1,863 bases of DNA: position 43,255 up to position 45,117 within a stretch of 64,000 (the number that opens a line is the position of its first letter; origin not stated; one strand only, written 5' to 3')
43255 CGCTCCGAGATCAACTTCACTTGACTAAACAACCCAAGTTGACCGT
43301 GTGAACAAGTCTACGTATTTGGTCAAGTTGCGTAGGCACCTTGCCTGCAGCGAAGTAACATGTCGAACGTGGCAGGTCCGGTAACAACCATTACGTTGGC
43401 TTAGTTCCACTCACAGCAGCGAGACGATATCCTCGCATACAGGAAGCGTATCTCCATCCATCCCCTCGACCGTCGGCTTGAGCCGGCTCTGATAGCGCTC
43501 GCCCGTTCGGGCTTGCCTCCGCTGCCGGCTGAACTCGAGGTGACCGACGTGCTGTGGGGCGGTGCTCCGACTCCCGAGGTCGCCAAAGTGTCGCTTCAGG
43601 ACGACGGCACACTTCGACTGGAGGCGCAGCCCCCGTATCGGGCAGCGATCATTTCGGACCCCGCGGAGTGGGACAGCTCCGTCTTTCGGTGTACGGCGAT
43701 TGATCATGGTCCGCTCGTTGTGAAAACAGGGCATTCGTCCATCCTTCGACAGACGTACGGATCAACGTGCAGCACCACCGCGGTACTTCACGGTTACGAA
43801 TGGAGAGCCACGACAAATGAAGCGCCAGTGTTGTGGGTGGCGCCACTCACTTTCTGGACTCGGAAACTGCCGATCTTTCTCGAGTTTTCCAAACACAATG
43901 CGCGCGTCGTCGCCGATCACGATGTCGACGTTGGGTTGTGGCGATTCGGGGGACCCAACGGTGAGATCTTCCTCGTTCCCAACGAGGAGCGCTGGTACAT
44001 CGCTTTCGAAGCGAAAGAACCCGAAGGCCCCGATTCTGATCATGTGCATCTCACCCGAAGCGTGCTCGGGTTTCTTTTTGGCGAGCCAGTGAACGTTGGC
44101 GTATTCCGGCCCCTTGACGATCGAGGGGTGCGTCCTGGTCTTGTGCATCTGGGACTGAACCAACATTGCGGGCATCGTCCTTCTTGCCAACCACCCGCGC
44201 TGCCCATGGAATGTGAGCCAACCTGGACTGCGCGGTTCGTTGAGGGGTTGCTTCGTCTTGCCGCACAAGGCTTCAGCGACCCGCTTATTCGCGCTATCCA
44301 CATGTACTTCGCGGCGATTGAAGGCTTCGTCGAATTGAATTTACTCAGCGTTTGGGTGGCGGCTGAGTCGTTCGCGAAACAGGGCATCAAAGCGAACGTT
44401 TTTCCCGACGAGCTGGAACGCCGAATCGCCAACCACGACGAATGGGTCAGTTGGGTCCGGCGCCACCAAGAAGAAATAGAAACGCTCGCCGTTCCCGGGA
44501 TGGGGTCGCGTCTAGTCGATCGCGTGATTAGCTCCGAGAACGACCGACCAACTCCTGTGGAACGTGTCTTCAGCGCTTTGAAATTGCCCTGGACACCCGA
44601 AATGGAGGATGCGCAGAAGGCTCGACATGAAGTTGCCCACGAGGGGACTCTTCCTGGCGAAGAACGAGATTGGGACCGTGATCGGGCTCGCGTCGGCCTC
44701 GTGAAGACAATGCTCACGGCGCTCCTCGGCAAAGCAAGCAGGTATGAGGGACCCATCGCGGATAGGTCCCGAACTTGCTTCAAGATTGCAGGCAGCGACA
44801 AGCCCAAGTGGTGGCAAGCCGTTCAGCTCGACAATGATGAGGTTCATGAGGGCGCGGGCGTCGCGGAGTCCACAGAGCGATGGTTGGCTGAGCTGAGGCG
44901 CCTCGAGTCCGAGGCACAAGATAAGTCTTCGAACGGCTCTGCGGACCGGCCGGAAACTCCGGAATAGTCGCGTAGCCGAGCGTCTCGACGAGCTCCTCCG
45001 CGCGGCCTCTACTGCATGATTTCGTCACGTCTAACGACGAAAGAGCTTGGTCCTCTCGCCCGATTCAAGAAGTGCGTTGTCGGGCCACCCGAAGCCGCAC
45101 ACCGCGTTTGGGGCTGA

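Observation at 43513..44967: ApeA-like orphan: 484-aa protein with unknown beta-rich N-terminal half and C-terminal RHxxxH (HEPN-type) domain, 250 bp from AbiE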

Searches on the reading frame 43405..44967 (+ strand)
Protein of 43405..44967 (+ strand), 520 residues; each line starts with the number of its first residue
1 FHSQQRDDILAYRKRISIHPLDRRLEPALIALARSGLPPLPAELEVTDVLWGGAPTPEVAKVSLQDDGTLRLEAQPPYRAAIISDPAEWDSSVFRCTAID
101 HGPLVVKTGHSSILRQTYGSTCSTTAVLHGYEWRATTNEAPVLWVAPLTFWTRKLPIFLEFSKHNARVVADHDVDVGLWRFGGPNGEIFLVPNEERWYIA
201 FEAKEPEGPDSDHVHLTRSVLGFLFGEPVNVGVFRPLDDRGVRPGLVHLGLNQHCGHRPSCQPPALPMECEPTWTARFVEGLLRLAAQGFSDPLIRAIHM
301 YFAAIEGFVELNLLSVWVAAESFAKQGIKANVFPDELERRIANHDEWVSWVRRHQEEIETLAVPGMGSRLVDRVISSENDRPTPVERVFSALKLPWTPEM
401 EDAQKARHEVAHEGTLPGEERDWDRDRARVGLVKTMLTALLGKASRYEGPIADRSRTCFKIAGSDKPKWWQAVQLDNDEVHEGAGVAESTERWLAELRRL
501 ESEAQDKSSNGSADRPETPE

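Call 3: search_protein_families(library=pfam, proteins=[window:43513-44967:+], max_evalue=1)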
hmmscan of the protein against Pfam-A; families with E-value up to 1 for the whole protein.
window:43513-44967:+ (484 aa): 0 families

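Call 4: search_protein_families(library=padloc, proteins=[window:43513-44967:+], max_evalue=1)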
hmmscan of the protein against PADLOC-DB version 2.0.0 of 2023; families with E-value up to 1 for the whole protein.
window:43513-44967:+ (484 aa): 0 families

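Call 5: search_protein_families(library=ncbifam, proteins=[window:43513-44967:+], max_evalue=1)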
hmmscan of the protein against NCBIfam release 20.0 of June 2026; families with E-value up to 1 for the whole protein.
window:43513-44967:+ (484 aa): 0 families

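Call 6: find_homologous_proteins(query=window:43513-44967:+, max_evalue=0.001)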
Query window:43513-44967:+ (484 aa): 9 proteins with E <= 0.001 among 8000 candidates.
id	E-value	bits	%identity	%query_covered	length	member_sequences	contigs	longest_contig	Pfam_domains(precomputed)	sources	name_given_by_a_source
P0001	1.0e-185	636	59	99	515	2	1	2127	-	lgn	-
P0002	2.4e-181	622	58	99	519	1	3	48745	-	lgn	-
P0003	9.3e-153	528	52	99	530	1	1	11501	-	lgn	-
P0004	9.8e-151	521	51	97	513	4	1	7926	-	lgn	-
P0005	1.8e-131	458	47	96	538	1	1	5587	-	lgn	-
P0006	9.9e-131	455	46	98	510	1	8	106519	-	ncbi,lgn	-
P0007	1.9e-130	454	47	95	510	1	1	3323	-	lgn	-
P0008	4.4e-107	377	42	92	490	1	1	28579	-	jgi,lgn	jgi:hypothetical protein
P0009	9.2e-65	237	44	55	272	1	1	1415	-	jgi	jgi:hypothetical protein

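Call 7: search_solved_structures(query=window:43513-44967:+, max_evalue=10)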
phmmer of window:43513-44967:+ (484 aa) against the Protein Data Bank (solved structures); distinct sequences matched with E-value up to 10: 0.

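Call 13: find_encoding_contigs(protein=P0002, flank=10000, max_places=3)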
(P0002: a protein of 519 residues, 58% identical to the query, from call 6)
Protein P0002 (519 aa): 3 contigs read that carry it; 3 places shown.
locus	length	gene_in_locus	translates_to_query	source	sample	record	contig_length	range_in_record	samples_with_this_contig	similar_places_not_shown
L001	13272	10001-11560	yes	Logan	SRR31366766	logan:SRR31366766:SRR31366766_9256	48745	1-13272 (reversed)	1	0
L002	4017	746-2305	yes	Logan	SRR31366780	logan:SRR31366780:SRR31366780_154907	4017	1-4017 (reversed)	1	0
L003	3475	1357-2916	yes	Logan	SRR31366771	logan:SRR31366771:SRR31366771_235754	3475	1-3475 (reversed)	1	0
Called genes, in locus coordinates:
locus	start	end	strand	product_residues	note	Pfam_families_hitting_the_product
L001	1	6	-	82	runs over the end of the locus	-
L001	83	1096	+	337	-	PF00589:Phage_integrase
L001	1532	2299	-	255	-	-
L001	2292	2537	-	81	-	PF12728:HTH_17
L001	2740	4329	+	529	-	PF23872:DUF7227 (weak)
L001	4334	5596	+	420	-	PF13481:AAA_25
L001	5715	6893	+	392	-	PF01555:N6_N4_Mtase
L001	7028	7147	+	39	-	-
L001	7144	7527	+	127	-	-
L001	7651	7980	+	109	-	-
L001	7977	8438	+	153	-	-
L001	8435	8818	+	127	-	-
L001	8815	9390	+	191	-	-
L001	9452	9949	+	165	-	-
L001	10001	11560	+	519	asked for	-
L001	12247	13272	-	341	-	?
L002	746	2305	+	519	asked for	-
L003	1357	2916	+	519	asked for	-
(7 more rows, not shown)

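Call 14: find_encoding_contigs(protein=P0006, flank=10000, max_places=4)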
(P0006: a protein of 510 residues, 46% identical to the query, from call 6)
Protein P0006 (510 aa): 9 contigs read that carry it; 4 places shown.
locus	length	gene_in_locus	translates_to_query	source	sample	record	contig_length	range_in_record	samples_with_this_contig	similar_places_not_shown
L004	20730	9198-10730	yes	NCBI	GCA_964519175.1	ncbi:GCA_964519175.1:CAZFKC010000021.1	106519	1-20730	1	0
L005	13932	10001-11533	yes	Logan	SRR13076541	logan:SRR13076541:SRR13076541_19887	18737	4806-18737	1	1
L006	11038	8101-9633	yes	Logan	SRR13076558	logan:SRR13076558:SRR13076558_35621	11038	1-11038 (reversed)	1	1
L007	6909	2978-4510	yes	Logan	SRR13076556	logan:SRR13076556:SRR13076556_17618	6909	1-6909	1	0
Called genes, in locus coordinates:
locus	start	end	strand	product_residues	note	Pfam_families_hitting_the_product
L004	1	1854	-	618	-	?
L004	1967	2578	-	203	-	-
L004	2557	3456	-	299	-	PF01030:Recep_L_domain (weak)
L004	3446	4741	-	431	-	-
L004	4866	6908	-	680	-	PF01839:FG-GAP, PF00353:HemolysinCabind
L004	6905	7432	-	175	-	-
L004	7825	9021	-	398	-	PF25601:AAA_lid_14, PF02954:HTH_8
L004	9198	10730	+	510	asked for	-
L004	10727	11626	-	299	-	PF00158:Sigma54_activat (weak), PF14532:Sigma54_activ_2, PF25601:AAA_lid_14, PF02954:HTH_8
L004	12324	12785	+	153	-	-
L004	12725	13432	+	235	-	PF13948:DUF4215 (faint)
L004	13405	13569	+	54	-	-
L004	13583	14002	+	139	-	-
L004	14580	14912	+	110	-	-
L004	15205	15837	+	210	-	PF10988:DUF2807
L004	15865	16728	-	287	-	-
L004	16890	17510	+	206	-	PF07638:Sigma70_ECF (weak), PF04542:Sigma70_r2, PF08281:Sigma70_r4_2, PF04545:Sigma70_r4 (weak)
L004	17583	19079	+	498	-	PF00069:Pkinase, PF07714:PK_Tyr_Ser-Thr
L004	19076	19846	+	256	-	-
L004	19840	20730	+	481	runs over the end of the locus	-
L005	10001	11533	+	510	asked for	-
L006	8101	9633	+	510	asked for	-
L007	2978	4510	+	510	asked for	-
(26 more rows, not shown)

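Call 15: find_encoding_contigs(protein=P0008, flank=10000, max_places=3)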
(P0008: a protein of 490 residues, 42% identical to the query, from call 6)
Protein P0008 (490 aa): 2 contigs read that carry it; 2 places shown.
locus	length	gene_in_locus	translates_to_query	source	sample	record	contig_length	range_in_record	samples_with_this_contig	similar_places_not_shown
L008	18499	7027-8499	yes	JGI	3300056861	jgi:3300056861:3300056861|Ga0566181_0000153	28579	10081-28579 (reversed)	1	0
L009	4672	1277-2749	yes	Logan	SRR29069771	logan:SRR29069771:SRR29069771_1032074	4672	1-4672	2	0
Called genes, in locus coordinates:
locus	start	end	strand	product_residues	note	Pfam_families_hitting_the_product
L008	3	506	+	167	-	?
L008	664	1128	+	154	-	PF00111:Fer2, PF01799:Fer2_2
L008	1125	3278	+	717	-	PF20256:MoCoBD_2, PF02738:MoCoBD_1, PF20256:MoCoBD_2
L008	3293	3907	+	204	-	-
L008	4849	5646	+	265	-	-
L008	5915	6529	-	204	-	PF01381:HTH_3, PF12844:HTH_19 (weak), PF13560:HTH_31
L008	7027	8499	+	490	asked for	-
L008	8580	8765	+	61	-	-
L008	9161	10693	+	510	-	PF00589:Phage_integrase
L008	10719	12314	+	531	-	PF13401:AAA_22 (weak), PF14516:AAA_35 (faint)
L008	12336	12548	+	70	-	-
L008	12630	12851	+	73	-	-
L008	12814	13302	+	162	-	-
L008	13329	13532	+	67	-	-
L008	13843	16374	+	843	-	PF07494:Reg_prop (faint), PF16819:DUF5074 (faint), PF07495:Y_Y_Y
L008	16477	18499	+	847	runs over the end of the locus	PF16819:DUF5074 (faint), PF07494:Reg_prop (faint), PF07495:Y_Y_Y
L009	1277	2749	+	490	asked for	-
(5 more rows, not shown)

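Call 16: find_encoding_contigs(protein=P0003, flank=10000, max_places=3)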
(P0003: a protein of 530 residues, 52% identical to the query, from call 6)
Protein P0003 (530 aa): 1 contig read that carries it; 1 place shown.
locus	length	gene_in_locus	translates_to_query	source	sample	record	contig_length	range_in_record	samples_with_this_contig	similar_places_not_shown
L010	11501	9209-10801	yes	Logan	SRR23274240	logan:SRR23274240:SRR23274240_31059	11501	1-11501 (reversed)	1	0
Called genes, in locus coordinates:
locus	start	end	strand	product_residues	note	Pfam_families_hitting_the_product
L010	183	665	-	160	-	-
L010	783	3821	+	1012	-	PF00069:Pkinase, PF07714:PK_Tyr_Ser-Thr, PF07719:TPR_2 (faint), PF17874:TPR_MalT (faint), PF13424:TPR_12 (weak), PF24885:TPR_NPHP3 (weak), PF13374:TPR_10 (weak), PF13424:TPR_12, +1 more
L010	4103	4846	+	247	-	PF00080:Sod_Cu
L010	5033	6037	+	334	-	-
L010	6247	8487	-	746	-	-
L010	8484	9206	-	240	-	-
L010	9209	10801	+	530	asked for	-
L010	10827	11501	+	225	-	?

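Call 17: find_encoding_contigs(protein=P0004, flank=10000, max_places=3)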
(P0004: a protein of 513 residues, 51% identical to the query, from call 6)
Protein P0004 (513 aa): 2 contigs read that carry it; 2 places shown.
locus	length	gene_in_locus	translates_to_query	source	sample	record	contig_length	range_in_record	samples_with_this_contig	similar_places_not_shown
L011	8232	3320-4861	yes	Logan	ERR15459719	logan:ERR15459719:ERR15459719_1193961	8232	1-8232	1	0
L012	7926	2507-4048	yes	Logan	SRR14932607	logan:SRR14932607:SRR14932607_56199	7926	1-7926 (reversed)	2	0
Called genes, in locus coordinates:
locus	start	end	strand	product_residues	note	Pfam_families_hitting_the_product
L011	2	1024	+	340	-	?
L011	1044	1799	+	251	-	-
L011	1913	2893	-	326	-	-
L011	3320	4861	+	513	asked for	-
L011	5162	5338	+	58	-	-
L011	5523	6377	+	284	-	-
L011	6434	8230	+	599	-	?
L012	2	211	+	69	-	?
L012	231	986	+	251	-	-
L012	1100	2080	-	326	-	-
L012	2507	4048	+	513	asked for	-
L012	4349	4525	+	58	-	-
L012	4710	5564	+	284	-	-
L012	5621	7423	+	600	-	PF03415:Peptidase_C11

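Call 18: find_encoding_contigs(protein=P0005, flank=10000, max_places=3)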
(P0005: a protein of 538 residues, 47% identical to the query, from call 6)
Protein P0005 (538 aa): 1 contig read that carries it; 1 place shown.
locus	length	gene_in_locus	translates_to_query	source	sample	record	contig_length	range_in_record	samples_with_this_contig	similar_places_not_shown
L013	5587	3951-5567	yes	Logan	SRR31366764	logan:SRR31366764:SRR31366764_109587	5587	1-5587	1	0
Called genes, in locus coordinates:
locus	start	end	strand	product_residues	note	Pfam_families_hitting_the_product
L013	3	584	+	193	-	?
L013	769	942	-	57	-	PF01402:RHH_1 (faint)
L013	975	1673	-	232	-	PF00239:Resolvase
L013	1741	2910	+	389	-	-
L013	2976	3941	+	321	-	-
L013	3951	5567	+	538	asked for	-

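Call 22: predict_structure(alignment_id=A1)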
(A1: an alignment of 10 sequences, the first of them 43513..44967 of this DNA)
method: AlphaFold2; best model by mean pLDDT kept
length: 484 residues; sequences in the alignment: 10
mean_pLDDT: 77.4   pTM: 0.74
mean pLDDT of the five models: 77.4, 71.6, 67.7, 57.3, 53.9
residues with pLDDT >= 90: 124; 70-90: 232; 50-70: 71; < 50: 57
segments of 3 or more residues with pLDDT < 50: 119-128, 130-139, 218-221, 303-306, 421-426, 442-450, 474-484
pLDDT, mean of each block of 10 residues (from residue 1): 84 93 91 91 90 91 92 91 77 92 78 65 42 43 70 75 81 86 86 85 83 68 64 73 89 90 82 85 92 88 53 82 81 71 70 90 89 80 82 90 94 84 52 77 44 59 71 46 40
secondary structure, 60 per line:
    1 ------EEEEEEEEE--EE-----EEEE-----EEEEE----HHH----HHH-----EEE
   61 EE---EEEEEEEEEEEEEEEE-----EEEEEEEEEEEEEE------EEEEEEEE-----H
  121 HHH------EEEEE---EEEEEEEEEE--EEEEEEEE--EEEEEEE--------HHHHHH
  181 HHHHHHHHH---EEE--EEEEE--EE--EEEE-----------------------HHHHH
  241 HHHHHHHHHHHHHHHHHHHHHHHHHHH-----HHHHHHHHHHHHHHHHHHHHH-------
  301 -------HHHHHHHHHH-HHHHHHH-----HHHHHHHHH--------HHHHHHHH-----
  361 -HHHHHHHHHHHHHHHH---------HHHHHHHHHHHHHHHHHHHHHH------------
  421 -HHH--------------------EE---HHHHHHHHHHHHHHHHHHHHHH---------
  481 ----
elements in order: E7-15 E25-28 E34-38 E58-62 E66-81 E87-100 E107-114 H120-123 E130-134 E138-147 E150-157 E160-166 H175-189 E193-195 E198-202 E209-212 H236-267 H273-293 H308-317 H319-325 H331-339 H348-355 H362-377 H387-408 H450-471

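Call 28: search_solved_structures(query=A1, max_evalue=10, show_alignments=2)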
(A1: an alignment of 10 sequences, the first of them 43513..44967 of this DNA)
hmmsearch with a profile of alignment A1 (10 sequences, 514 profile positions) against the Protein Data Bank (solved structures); distinct sequences matched with E-value up to 10: 2.
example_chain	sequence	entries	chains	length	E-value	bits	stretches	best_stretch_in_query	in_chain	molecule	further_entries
7miz_0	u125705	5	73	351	1.3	10.4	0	261-280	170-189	Microtubule associated protein SPM1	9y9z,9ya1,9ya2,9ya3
7tnq_0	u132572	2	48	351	1.4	10.3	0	261-280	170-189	Microtubule associated protein SPM1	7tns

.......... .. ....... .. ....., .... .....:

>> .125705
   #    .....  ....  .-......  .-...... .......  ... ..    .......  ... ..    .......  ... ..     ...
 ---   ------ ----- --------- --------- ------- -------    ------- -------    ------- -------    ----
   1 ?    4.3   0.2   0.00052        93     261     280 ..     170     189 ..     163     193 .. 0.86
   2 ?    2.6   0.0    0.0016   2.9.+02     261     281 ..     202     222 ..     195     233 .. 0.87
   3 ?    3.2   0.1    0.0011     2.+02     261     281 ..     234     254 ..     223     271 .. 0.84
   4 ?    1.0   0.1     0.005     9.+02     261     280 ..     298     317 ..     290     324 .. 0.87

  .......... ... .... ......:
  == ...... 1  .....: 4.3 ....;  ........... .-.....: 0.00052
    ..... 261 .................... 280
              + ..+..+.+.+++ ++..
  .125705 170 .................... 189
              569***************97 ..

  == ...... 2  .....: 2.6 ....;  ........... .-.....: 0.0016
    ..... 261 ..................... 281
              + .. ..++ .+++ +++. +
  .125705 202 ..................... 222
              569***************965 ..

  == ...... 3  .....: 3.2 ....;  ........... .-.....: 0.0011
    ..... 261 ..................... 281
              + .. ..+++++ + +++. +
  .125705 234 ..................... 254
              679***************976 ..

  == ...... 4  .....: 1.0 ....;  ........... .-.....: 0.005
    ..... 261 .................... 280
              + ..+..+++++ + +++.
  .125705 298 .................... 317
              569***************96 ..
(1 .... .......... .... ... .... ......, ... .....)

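Call 29: search_protein_families(library=pfam, alignment_id=A1, max_evalue=10)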
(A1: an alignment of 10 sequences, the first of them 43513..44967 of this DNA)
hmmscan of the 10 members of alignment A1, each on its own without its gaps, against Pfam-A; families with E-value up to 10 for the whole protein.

A. member 1, window:43513-44967:+ (484 aa): 0 families

B. families by the number of members that match (of 10 scanned): 1 family
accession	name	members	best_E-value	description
PF23368.1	DUF7092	3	0.0052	Domain of unknown function (DUF7092)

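Call 51: find_related_loci(query=A1, collection=genome_contigs, flank=10000)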
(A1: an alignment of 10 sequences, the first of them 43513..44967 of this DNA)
Query A1 (484 aa) in genome_contigs; peptide patterns used: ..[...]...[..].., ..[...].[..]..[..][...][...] (x = any residue, [..] = any of these).
50 stretches matched a pattern; 1 encode a relative of the query (tblastn E <= 1e-3); 1 distinct loci.
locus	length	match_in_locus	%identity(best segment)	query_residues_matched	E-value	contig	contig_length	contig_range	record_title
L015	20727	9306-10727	46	1-476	7e-134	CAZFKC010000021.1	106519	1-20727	MAG TPA_asm: uncultured Nannocystaceae bacterium isolate binchicken_co199_105 genome assembly, contig: NODE_252_length_1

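Call 52: find_related_loci(query=A1, collection=viral_contigs, flank=10000)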
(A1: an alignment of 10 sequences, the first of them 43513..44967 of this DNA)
Query A1 (484 aa) in viral_contigs; peptide patterns used: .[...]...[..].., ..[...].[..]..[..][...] (x = any residue, [..] = any of these).
8 stretches matched a pattern, but none encodes a relative of the query by tblastn (E <= 1e-3).

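Call 53: search_protein_representatives(alignment_id=A1)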
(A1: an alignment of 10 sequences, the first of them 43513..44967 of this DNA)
Query: 10 sequences, 514 profile positions. Proteins with E-value up to 0.001 (for the whole library): 265; up to 1e-10: 179; up to 1e-30: 49. The best 150 are listed.
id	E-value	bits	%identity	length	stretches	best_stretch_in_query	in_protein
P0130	3.9e-207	705.0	-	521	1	14-513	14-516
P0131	3.4e-172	589.7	-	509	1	4-502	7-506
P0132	3.9e-155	533.4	-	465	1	21-481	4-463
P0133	5.4e-150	516.5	-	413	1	31-430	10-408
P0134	5.8e-149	513.1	-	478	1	15-484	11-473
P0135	4.7e-144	496.9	-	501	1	7-502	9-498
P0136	6.9e-142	489.7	-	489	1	17-483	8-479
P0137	7.4e-139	479.7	-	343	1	167-507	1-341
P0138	2.8e-131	454.8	-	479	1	14-481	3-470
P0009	3.5e-122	424.7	-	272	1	225-486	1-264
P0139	1.3e-121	422.9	-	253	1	268-514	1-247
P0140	4.2e-121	421.2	-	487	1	12-483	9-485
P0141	1.1e-120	419.7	-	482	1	16-484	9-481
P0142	3.5e-114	398.3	-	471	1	33-486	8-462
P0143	6.6e-112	390.8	-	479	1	19-483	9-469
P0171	1.9e-32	128.6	-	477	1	118-487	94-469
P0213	7.5e-20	87.1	-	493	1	120-470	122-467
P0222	7.6e-19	83.8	-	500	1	102-473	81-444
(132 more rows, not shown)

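Call 58: search_protein_families(library=pfam, alignment_id=A3, max_evalue=0.01)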
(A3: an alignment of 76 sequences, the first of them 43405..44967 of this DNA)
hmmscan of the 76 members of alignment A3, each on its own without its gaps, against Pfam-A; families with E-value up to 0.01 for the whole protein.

A. member 1, window:43405-44967:+ (520 aa): 0 families

B. families by the number of members that match (of 76 scanned): 2 families
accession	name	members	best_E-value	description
PF11154.13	DUF2934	1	0.0025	Protein of unknown function (DUF2934)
PF23368.1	DUF7092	1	0.0072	Domain of unknown function (DUF7092)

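Call 59: search_protein_families(library=padloc, alignment_id=A3, max_evalue=0.01)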
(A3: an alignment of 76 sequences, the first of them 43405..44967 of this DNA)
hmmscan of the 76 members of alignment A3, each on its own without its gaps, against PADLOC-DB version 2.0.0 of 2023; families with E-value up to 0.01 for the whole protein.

A. member 1, window:43405-44967:+ (520 aa): 0 families

B. families by the number of members that match (of 76 scanned): 1 family
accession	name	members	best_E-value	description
PDLC01679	Cas13-ApeA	1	0.0016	Cas13-ApeA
